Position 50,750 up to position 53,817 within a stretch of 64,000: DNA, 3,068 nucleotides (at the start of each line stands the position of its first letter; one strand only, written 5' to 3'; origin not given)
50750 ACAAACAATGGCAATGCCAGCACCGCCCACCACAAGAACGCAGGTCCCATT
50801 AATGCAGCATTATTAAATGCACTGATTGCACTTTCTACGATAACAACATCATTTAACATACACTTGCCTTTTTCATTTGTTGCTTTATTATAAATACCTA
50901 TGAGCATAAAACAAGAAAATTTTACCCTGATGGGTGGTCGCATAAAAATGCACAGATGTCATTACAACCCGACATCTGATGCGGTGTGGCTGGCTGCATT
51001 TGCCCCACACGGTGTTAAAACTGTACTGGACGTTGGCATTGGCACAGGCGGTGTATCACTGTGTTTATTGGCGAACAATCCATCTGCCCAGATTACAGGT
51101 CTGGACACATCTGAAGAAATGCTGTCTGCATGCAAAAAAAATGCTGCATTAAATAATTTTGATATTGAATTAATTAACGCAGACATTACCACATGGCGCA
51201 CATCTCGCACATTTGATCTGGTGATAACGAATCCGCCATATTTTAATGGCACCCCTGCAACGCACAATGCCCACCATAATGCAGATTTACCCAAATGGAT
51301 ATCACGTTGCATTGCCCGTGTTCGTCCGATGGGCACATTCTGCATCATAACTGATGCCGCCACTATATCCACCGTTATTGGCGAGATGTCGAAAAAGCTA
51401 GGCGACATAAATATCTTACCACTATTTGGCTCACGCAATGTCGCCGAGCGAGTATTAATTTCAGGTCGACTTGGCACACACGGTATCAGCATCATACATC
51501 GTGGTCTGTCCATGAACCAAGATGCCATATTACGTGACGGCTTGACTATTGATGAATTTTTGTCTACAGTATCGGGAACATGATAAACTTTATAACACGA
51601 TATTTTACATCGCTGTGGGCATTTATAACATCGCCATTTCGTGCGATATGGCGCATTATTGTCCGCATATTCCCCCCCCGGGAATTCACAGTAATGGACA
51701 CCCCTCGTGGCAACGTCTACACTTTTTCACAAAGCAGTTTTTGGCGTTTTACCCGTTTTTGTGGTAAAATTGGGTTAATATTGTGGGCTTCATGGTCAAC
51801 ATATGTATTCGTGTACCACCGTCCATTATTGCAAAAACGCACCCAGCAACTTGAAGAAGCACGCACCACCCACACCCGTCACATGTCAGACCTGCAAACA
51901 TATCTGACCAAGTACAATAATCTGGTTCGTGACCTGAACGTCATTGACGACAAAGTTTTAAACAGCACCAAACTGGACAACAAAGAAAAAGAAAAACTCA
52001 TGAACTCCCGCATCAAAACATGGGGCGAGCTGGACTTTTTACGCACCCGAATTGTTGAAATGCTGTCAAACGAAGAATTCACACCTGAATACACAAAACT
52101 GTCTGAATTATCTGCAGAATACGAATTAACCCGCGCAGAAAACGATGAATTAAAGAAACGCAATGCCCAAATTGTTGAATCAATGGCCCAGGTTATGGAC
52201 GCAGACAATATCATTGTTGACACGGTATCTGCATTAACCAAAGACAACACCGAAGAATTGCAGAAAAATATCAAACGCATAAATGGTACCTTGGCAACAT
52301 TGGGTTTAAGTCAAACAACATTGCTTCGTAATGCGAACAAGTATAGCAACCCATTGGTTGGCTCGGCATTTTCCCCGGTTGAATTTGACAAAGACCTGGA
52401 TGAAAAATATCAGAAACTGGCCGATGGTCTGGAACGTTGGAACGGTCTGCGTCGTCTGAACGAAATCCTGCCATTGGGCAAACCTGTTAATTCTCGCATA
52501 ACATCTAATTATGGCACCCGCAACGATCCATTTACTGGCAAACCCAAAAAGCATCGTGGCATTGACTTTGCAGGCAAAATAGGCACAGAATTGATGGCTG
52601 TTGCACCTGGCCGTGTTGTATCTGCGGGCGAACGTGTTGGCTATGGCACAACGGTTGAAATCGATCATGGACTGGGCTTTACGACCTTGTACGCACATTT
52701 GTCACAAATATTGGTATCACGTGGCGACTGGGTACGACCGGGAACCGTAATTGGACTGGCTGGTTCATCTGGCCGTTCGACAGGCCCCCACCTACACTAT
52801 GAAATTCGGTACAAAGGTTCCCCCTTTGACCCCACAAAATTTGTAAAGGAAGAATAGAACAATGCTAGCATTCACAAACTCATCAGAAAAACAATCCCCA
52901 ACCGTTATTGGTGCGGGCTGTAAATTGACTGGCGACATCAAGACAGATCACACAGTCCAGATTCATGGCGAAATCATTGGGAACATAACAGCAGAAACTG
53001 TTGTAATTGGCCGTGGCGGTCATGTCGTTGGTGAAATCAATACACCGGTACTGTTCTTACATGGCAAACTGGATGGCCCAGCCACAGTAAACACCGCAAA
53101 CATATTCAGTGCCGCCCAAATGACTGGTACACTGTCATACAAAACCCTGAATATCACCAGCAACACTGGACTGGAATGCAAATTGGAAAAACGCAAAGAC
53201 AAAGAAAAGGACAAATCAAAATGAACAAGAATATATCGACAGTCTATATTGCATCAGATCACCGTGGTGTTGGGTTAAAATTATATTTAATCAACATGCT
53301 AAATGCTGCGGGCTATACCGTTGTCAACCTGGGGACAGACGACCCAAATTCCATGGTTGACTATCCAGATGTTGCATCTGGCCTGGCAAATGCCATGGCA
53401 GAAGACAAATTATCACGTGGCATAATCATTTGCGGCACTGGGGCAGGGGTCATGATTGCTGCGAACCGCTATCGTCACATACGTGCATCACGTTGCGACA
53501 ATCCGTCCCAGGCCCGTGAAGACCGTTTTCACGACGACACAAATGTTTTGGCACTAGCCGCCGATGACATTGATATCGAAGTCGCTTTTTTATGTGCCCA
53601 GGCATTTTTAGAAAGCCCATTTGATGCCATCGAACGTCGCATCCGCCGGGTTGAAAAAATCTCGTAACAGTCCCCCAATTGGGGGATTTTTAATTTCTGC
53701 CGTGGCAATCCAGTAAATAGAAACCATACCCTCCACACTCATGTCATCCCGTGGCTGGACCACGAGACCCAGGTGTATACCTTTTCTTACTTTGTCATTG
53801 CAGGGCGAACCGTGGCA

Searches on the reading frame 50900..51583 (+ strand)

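Call 31: search_protein_families(library=pfam, proteins=[window:50900-51583:+], max_evalue=0.001)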
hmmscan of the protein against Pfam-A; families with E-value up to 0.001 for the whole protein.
window:50900-51583:+ (227 aa): 12 families
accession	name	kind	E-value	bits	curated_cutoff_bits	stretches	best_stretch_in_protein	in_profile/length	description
PF05175.20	MTS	-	3.2e-15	56.6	23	1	34-127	27-121/170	Methyltransferase small domain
PF13649.12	Methyltransf_25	-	2.3e-14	54.3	27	1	42-111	1-71/97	Methyltransferase domain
PF13847.12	Methyltransf_31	-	1.3e-13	51.3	27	1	40-165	5-124/145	Methyltransferase domain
PF08241.18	Methyltransf_11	-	1.1e-09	39.3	21.2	1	43-111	1-67/95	Methyltransferase domain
PF08242.18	Methyltransf_12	-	3.9e-08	34.4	30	1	43-145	1-96/98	Methyltransferase domain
PF01170.24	UPF0020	-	6e-07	29.8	22.3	1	59-152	73-167/197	RMKL-like, methyltransferase domain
PF01728.25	FtsJ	-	1.3e-05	25.6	24.1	1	39-172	22-161/181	FtsJ-like methyltransferase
PF06325.19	PrmA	-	3.3e-05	24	22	1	39-111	162-233/296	Ribosomal protein L11 methyltransferase (PrmA)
PF02384.22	N6_Mtase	-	0.00021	21.2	20.4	1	35-155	43-187/311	N-6 DNA Methylase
PF13489.12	Methyltransf_23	-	0.00034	20.8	27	1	37-154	21-121/164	Methyltransferase domain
PF07669.17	Eco57I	-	0.00048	20.7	25.3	1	85-118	57-88/171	Eco57I restriction-modification methylase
PF03602.21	Cons_hypoth95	-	0.00099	19.3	24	0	23-117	22-126/182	Conserved hypothetical protein 95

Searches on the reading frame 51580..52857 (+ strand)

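Call 31: search_protein_families(library=pfam, proteins=[window:51580-52857:+], max_evalue=0.001)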
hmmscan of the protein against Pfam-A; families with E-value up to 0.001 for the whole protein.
window:51580-52857:+ (425 aa): 1 family
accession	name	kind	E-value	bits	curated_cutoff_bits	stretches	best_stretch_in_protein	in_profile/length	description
PF01551.29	Peptidase_M23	-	1.5e-33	115.3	28.7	1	324-418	2-96/96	Peptidase family M23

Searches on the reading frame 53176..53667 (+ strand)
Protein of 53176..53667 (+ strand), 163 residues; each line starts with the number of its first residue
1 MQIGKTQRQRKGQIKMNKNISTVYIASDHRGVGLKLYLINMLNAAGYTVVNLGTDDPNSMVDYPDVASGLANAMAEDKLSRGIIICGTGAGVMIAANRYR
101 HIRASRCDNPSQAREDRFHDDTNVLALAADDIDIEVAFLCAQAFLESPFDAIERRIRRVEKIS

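Call 31: search_protein_families(library=pfam, proteins=[window:53176-53667:+], max_evalue=0.001)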
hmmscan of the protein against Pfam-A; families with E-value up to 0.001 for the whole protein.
window:53176-53667:+ (163 aa): 1 family
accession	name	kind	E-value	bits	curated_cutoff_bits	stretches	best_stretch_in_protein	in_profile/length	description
PF02502.23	LacAB_rpiB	-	1.4e-39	135.7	24.7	1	23-162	1-138/138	Ribose/Galactose Isomerase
